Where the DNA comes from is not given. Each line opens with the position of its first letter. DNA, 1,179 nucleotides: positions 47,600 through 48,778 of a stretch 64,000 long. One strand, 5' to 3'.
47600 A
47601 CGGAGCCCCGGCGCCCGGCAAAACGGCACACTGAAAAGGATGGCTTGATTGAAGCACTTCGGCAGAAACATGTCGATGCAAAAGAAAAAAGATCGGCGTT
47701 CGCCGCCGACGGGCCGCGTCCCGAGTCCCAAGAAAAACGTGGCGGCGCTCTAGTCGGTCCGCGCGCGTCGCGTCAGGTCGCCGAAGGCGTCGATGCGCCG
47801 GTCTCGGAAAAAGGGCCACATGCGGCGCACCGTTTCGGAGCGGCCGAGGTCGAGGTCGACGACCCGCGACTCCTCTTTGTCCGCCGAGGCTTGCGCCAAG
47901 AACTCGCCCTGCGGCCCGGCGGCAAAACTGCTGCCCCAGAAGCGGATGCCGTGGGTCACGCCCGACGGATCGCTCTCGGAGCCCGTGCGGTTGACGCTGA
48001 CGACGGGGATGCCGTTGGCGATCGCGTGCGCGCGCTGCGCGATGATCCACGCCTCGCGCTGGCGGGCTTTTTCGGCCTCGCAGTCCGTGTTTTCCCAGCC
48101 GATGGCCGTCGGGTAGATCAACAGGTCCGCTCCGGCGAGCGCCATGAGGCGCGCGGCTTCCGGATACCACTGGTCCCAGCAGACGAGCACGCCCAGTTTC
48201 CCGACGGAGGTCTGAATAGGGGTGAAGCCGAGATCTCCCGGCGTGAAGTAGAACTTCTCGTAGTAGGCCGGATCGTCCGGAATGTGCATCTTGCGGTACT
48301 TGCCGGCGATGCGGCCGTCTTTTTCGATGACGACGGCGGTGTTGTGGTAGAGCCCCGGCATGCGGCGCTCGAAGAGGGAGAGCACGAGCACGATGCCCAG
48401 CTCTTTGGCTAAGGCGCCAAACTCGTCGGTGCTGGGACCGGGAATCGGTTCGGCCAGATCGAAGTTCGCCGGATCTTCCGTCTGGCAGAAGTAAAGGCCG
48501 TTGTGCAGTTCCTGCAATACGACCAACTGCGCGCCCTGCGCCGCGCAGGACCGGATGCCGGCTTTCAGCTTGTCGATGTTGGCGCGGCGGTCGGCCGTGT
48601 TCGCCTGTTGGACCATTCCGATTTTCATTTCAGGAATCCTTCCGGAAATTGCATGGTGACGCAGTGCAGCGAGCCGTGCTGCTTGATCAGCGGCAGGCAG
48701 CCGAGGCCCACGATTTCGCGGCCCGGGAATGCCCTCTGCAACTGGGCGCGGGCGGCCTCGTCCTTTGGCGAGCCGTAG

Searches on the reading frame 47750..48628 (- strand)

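Call 19: search_protein_families(library=pfam, proteins=[window:47750-48628:-])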
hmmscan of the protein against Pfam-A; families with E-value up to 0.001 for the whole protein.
window:47750-48628:- (292 aa): 1 family
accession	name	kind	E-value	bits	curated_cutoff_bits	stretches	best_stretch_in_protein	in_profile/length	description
PF00795.27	CN_hydrolase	-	1.9e-59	201.5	23.2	1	2-269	1-256/256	Carbon-nitrogen hydrolase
